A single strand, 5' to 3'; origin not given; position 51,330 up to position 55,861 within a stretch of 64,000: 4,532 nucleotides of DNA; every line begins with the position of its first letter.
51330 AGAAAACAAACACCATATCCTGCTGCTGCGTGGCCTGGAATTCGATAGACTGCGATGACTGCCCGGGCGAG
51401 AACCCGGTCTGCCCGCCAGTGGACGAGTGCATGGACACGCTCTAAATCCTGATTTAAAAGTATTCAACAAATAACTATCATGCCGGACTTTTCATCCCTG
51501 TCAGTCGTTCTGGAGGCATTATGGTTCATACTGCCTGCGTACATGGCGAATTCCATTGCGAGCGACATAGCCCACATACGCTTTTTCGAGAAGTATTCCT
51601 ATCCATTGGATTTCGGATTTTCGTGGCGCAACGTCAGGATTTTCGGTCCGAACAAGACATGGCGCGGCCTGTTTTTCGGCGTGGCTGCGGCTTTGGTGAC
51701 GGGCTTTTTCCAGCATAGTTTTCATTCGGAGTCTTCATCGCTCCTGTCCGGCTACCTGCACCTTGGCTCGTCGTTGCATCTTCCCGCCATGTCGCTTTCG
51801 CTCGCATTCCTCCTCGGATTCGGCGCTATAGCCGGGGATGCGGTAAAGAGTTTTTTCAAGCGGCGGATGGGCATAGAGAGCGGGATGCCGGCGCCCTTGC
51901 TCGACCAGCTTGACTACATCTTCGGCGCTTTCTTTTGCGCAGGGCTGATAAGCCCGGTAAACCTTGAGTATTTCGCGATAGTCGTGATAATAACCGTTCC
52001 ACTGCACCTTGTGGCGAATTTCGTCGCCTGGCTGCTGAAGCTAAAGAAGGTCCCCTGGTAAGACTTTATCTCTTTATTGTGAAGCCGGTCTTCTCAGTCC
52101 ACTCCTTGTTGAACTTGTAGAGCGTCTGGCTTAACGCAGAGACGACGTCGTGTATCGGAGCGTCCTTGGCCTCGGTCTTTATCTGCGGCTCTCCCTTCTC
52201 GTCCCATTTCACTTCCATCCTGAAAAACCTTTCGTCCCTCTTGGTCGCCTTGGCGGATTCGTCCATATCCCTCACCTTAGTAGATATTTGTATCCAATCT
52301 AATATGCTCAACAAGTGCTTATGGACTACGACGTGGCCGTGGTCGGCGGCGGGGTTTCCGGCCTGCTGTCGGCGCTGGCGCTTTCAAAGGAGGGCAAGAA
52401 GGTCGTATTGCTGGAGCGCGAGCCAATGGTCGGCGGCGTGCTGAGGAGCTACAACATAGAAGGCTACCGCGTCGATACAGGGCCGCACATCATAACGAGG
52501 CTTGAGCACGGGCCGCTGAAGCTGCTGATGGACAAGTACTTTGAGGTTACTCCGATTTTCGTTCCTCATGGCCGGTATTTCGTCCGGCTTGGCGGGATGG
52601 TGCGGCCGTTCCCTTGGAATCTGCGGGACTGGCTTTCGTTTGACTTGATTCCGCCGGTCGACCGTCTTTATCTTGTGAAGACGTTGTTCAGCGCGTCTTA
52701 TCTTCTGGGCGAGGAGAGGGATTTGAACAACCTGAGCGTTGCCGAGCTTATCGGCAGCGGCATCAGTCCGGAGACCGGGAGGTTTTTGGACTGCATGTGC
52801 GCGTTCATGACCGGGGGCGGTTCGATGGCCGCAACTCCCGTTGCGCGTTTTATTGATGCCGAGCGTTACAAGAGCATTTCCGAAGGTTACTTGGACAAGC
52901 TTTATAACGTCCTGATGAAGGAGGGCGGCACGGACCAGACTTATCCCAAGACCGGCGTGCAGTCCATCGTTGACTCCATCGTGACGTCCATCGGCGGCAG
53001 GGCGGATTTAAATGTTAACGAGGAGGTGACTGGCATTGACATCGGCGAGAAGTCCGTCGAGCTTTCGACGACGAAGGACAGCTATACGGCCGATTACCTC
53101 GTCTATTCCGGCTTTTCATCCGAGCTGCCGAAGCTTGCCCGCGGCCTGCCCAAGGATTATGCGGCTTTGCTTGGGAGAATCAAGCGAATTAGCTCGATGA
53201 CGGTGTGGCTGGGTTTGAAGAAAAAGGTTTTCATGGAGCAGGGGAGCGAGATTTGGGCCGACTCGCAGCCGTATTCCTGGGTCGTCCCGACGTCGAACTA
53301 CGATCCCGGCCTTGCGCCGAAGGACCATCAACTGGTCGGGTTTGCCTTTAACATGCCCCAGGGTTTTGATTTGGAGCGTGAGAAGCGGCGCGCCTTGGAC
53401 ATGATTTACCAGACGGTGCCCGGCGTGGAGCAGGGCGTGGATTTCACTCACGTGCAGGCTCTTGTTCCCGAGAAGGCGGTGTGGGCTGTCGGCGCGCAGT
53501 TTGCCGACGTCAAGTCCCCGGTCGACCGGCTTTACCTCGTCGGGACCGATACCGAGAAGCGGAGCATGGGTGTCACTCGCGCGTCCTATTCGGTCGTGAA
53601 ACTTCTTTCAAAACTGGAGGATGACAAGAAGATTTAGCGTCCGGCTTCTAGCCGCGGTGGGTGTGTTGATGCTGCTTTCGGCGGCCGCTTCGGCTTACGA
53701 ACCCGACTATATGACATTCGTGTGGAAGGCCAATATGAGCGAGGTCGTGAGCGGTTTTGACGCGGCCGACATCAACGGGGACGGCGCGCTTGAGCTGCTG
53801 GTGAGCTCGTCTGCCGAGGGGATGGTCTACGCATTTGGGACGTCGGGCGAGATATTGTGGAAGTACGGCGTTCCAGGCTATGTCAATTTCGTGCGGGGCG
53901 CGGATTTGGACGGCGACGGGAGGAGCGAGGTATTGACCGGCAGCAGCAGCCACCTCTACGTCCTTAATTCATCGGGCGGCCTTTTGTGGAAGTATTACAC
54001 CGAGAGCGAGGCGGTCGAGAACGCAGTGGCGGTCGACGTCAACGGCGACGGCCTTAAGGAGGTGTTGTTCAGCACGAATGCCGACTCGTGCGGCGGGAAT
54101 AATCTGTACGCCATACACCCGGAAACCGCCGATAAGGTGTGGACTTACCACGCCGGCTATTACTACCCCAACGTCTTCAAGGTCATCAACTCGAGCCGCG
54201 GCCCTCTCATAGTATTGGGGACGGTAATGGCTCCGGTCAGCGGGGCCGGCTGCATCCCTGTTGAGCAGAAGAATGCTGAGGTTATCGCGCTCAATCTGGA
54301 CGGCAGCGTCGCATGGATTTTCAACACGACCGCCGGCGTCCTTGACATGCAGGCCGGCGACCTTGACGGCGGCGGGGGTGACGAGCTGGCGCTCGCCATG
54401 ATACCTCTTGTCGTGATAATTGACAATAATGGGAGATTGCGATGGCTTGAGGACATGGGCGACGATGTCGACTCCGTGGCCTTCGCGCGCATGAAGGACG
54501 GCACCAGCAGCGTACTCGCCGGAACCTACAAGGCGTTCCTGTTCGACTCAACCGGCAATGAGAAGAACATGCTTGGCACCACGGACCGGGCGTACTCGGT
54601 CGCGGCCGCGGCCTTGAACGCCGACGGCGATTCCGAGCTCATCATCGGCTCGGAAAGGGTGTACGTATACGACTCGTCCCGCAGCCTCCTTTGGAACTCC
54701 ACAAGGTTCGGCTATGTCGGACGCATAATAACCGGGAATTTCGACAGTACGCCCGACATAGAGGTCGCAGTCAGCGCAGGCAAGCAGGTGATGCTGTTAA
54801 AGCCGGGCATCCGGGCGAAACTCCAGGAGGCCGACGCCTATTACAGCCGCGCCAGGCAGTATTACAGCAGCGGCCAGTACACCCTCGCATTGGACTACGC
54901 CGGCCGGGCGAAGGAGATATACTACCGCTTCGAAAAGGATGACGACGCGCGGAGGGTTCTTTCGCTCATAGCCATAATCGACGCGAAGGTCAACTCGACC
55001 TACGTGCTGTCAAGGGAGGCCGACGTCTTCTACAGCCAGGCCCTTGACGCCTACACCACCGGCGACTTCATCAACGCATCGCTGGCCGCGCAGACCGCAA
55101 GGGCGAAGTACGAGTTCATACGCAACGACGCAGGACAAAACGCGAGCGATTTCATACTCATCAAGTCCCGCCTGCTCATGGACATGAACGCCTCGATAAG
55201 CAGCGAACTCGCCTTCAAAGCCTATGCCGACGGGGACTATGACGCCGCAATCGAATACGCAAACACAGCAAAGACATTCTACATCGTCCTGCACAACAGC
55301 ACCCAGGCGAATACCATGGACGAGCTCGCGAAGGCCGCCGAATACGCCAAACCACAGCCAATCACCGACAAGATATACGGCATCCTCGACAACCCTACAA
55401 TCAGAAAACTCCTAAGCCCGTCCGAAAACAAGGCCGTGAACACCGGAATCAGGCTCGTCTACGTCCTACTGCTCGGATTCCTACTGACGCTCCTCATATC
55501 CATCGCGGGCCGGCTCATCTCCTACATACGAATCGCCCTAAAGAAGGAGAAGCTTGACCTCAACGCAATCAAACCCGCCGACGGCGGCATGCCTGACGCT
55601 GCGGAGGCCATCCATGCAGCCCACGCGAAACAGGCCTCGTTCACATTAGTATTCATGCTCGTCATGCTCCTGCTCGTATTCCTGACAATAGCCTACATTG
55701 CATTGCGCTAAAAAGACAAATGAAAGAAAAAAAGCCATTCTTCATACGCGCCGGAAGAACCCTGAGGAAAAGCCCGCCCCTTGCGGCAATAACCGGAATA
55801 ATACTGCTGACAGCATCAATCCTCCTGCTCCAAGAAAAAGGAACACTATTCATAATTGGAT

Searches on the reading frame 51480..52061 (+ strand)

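Call 22: search_protein_families(library=pfam, proteins=[window:51480-52061:+], max_evalue=0.01)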
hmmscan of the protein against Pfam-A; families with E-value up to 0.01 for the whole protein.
window:51480-52061:+ (193 aa): 2 families
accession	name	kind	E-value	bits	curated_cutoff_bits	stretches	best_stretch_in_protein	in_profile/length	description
PF01864.22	CarS-like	-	4.1e-41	141.3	22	1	8-193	3-175/175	CDP-archaeol synthase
PF01148.25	CTP_transf_1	-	5.6e-09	36.7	24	1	56-132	167-230/264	Cytidylyltransferase family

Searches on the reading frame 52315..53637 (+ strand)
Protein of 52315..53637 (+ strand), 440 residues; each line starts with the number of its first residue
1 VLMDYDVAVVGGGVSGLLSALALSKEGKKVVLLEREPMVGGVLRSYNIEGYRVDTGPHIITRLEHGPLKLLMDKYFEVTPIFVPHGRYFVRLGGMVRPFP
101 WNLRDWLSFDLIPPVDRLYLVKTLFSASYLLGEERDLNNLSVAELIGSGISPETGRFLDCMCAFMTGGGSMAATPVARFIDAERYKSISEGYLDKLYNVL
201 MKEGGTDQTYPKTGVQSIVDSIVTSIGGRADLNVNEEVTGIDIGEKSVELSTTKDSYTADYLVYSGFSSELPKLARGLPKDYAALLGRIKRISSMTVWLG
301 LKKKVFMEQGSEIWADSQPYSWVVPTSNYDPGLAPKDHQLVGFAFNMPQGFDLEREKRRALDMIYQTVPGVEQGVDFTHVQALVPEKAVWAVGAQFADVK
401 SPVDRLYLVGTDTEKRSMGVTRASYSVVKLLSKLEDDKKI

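Call 10: search_protein_families(library=pfam, proteins=[window:52315-53637:+], max_evalue=0.01)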
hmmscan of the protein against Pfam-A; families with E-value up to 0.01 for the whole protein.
window:52315-53637:+ (440 aa): 12 families
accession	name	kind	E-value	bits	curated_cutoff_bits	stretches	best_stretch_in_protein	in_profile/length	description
PF01593.30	Amino_oxidase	-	1.5e-17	64.5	19.8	1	14-369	1-366/443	Flavin containing amine oxidoreductase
PF13450.12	NAD_binding_8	-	3.8e-15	56.3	21.9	1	9-73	1-66/68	NAD(P)-binding Rossmann-like domain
PF12831.13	FAD_oxidored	-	5.1e-09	36.4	27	1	6-43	1-38/416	FAD dependent oxidoreductase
PF01266.30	DAO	-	2.7e-08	34.2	27.9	1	6-40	1-35/353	FAD dependent oxidoreductase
PF03486.20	HI0933_like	-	4.6e-07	30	50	1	6-40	2-36/244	HI0933-like protein Rossmann domain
PF07992.20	Pyr_redox_2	-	4.9e-07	29.9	26.1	1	6-39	2-177/291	Pyridine nucleotide-disulphide oxidoreductase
PF00890.30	FAD_binding_2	-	1.6e-06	28.1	20.4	1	6-41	1-36/414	FAD binding domain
PF01494.25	FAD_binding_3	-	2.8e-05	24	22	1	4-36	1-33/349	FAD binding domain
PF13738.12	Pyr_redox_3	-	5.4e-05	23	30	0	9-47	2-40/305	Pyridine nucleotide-disulphide oxidoreductase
PF01946.23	Thi4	-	0.00012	21.9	26.2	1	3-41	16-55/235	Thi4 family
PF00070.33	Pyr_redox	-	0.00097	20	22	1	7-39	2-34/82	Pyridine nucleotide-disulphide oxidoreductase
PF01134.28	GIDA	-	0.0029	17.2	22.1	1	6-34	1-29/391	Glucose inhibited division protein A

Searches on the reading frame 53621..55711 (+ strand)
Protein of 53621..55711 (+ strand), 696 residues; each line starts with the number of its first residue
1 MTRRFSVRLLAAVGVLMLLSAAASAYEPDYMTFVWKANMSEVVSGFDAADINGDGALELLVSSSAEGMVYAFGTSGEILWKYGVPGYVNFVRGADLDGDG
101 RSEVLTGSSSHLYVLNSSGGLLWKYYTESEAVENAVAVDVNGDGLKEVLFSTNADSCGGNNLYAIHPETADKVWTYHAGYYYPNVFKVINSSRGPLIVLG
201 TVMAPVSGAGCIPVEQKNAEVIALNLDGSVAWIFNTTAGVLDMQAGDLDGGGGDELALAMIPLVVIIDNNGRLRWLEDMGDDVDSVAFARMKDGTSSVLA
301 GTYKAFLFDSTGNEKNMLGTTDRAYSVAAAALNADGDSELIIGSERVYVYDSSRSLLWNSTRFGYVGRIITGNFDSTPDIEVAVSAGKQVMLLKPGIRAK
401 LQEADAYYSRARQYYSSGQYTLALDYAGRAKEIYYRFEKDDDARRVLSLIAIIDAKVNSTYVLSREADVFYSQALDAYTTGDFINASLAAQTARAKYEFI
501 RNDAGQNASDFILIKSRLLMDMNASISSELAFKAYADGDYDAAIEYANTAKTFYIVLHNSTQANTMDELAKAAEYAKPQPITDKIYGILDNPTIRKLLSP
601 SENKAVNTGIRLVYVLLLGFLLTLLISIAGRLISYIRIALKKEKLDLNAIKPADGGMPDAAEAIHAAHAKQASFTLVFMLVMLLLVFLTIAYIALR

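Call 10: search_protein_families(library=pfam, proteins=[window:53621-55711:+], max_evalue=0.01)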
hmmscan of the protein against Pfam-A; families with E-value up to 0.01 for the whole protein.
window:53621-55711:+ (696 aa): 7 families
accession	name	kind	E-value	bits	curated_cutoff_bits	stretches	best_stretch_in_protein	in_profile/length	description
PF25292.1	Beta-prop_CGLA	-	1.7e-16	61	26.8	2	60-137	2-80/316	Lambda-carrageenase beta-propeller domain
PF13517.12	FG-GAP_3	-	7.9e-13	49.2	26.9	1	95-149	1-60/61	FG-GAP-like repeat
PF01839.29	FG-GAP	-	1.4e-09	38.1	22.1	0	46-67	5-26/37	FG-GAP repeat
PF13570.13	Beta-prop_ACSF4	-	1.9e-05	24.7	133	1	26-141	160-267/329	Beta-alanine-activating enzyme, beta-propeller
PF13424.12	TPR_12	-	0.00062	20.3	30.1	0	403-453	2-54/77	Tetratricopeptide repeat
PF12256.14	TcdB_toxin_midN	-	0.00074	19.3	24.8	0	81-111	18-51/181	Insecticide toxin TcdB middle/N-terminal region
PF05935.17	Arylsulfotrans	-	0.0041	16.6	24.2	0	262-325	28-90/374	Arylsulfotransferase (ASST)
